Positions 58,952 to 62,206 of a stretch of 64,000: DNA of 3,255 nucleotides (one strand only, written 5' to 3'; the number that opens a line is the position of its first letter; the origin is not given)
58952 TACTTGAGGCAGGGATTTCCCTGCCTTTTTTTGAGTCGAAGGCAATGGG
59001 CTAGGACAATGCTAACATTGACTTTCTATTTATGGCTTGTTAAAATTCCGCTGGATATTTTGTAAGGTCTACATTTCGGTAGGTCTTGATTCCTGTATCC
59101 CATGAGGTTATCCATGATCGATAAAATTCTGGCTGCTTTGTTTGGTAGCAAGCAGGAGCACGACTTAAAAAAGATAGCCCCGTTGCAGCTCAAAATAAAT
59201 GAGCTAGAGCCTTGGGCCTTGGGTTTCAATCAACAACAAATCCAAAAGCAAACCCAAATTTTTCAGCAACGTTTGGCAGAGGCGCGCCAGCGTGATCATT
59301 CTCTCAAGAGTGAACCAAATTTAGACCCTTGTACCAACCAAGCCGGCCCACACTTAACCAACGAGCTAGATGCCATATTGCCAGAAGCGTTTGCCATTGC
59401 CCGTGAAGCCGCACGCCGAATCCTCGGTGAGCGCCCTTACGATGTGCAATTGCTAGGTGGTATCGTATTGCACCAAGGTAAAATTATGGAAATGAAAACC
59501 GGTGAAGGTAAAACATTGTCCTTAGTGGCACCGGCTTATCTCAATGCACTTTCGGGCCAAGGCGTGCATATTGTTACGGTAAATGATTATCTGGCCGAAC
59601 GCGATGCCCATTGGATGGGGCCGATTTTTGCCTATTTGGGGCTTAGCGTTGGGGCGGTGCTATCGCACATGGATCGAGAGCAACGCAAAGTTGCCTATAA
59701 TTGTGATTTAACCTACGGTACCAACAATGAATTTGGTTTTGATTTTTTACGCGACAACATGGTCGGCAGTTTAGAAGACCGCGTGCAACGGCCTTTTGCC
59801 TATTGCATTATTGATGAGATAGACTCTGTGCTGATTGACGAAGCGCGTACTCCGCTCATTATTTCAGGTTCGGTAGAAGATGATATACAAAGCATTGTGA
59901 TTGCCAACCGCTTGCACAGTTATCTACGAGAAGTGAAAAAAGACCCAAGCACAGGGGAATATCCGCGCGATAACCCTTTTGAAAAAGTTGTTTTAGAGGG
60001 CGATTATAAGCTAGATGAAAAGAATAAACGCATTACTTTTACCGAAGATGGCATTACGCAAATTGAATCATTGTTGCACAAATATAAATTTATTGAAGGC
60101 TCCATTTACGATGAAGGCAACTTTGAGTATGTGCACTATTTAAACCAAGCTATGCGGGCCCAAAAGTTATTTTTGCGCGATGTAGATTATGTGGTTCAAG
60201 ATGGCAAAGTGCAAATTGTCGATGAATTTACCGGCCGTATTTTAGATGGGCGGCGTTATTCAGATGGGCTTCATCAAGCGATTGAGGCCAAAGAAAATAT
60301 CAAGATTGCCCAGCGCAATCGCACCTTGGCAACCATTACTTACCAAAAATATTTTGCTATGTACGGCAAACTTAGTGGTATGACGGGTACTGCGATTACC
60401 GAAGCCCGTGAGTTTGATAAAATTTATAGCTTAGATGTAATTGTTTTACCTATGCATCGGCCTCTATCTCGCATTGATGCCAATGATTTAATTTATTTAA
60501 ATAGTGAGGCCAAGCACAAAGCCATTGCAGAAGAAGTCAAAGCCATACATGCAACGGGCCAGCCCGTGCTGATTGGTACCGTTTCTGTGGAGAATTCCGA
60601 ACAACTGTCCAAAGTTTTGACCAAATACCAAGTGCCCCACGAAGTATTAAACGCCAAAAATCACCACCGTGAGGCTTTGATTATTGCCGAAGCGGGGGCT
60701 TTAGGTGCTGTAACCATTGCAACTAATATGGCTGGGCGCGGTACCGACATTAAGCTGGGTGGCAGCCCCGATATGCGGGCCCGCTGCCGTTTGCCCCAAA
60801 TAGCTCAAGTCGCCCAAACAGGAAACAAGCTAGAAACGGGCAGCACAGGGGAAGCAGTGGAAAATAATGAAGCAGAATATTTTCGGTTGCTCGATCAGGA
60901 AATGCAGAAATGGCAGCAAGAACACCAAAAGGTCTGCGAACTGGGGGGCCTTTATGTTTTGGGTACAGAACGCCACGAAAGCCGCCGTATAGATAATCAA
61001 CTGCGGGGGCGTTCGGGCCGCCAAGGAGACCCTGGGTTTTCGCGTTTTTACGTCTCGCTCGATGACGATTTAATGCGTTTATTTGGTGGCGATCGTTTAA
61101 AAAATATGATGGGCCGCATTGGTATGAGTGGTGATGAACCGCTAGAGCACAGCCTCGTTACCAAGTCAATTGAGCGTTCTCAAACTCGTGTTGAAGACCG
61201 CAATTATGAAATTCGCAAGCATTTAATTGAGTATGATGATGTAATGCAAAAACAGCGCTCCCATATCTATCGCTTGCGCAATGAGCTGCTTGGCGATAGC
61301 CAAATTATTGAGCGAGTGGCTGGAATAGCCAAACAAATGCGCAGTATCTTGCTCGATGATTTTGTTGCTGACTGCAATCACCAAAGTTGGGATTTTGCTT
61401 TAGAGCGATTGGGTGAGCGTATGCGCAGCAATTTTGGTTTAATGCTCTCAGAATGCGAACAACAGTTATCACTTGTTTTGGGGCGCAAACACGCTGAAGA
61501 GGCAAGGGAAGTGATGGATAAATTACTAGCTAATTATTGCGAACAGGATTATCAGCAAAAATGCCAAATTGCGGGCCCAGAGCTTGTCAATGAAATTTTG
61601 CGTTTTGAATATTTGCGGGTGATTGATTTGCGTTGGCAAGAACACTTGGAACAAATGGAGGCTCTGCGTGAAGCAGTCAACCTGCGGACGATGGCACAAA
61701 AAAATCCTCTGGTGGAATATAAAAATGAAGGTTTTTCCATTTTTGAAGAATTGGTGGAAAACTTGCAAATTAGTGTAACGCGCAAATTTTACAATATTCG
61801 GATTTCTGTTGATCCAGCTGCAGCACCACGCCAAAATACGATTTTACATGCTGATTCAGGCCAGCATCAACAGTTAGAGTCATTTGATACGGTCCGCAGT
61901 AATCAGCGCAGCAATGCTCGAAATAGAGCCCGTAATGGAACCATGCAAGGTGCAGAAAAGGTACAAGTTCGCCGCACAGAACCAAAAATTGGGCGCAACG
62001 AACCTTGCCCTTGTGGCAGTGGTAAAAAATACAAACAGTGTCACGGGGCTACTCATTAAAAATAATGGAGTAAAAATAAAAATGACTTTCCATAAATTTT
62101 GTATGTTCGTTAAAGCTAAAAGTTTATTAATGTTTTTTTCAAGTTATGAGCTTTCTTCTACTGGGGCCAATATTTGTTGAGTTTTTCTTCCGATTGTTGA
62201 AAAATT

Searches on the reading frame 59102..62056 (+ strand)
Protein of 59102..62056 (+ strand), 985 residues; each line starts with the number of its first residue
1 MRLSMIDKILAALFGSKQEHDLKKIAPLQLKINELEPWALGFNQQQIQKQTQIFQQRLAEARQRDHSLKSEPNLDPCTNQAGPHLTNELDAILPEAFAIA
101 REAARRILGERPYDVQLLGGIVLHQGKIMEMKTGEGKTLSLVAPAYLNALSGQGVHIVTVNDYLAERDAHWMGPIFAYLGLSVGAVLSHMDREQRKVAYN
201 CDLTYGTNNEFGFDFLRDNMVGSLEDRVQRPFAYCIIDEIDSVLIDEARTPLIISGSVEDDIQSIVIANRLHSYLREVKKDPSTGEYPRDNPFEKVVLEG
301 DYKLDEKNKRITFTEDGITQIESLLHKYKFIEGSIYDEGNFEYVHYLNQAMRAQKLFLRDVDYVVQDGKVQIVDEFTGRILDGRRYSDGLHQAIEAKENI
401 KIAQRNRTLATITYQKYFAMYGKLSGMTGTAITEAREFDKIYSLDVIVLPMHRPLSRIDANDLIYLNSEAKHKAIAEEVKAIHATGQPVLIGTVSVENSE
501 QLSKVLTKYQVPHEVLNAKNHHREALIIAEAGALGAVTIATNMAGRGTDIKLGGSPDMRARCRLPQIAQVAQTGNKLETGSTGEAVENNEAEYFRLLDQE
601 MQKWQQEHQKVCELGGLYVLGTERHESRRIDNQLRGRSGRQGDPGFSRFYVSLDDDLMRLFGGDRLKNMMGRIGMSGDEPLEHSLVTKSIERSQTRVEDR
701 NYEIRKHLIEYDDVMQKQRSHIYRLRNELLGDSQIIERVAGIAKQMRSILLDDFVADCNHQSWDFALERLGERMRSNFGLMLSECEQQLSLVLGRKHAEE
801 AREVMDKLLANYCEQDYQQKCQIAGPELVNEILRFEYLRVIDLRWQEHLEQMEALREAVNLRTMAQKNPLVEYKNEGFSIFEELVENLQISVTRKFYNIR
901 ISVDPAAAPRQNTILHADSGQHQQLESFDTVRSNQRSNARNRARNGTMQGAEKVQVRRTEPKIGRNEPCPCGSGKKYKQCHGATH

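Call 73: search_protein_families(library=pfam, proteins=[window:59102-62056:+], max_evalue=0.001)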
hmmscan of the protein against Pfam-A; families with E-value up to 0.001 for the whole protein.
window:59102-62056:+ (985 aa): 6 families
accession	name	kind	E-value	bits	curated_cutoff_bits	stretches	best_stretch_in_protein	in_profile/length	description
PF07517.20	SecA_DEAD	-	2.6e-116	388.4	24.6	1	12-438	3-289/290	SecA DEAD-like domain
PF21090.3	P-loop_SecA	-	3.2e-89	298.4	27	1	454-676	1-203/205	SecA P-loop domain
PF07516.18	SecA_SW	-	2.5e-52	178.3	26.7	1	680-899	1-199/200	SecA Wing and Scaffold domain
PF01043.26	SecA_PP_bind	-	3.6e-36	124.5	23.5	1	294-395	13-110/110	SecA preprotein cross-linking domain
PF02810.21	SEC-C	-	9.1e-11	41.9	20.4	1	965-982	1-18/19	SEC-C motif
PF00270.35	DEAD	-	0.00012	22.4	26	1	128-245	18-131/167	DEAD/DEAH box helicase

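Call 74: find_homologous_proteins(query=window:59102-62056:+, max_evalue=1e-100)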
Query window:59102-62056:+ (985 aa): 8000 proteins with E <= 1e-100 among 8000 candidates; the best 120 are listed.
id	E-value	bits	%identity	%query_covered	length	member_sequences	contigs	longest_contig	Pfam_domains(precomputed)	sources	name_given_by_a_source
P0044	0.0e+0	1719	78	99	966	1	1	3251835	PF07517.21,PF07516.19,PF21090.4,PF02810.22,PF01043.27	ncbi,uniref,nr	ncbi:preprotein translocase subunit SecA [Candidatus Haliotispira prima]|uniref:Protein translocase 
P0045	0.0e+0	1714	79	99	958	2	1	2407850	PF07517.21,PF07516.19,PF21090.4,PF02810.22,PF01043.27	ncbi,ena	-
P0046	0.0e+0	1691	77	100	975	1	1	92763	PF07517.21,PF07516.19,PF21090.4,PF02810.22,PF01043.27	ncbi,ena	-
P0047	0.0e+0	1601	74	99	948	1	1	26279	PF07517.21,PF00270.36,PF07516.19,PF21090.4,PF02810.22,PF01043.27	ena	-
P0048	0.0e+0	1600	74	99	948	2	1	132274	PF07517.21,PF00270.36,PF07516.19,PF21090.4,PF02810.22,PF01043.27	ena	-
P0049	0.0e+0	1166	56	99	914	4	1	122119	PF07517.21,PF07516.19,PF21090.4,PF02810.22,PF01043.27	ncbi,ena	-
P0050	0.0e+0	1155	56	99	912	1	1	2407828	PF07517.21,PF07516.19,PF21090.4,PF02810.22,PF01043.27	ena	-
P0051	0.0e+0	1154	56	99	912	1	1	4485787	PF07517.21,PF07516.19,PF21090.4,PF02810.22,PF01043.27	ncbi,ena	-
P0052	0.0e+0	1153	55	99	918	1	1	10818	PF07517.21,PF07516.19,PF21090.4,PF02810.22,PF01043.27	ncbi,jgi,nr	ncbi:MAG: preprotein translocase subunit SecA [Spirochaetaceae bacterium]|jgi:preprotein translocase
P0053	0.0e+0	1153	56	99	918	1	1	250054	PF07517.21,PF07516.19,PF21090.4,PF02810.22,PF01043.27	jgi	jgi:preprotein translocase subunit SecA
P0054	0.0e+0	1152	51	96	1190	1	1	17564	PF07517.21,PF07516.19,PF21090.4,PF02810.22,PF01043.27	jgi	jgi:preprotein translocase subunit SecA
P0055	0.0e+0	1151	55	99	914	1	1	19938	PF07517.21,PF07516.19,PF21090.4,PF02810.22,PF01043.27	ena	-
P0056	0.0e+0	1149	55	99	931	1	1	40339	PF07517.21,PF07516.19,PF21090.4,PF02810.22,PF01043.27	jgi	-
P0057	0.0e+0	1149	55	99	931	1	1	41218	PF07517.21,PF07516.19,PF21090.4,PF02810.22,PF01043.27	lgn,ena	-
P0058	0.0e+0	1148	54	99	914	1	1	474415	PF07517.21,PF07516.19,PF21090.4,PF02810.22,PF01043.27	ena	-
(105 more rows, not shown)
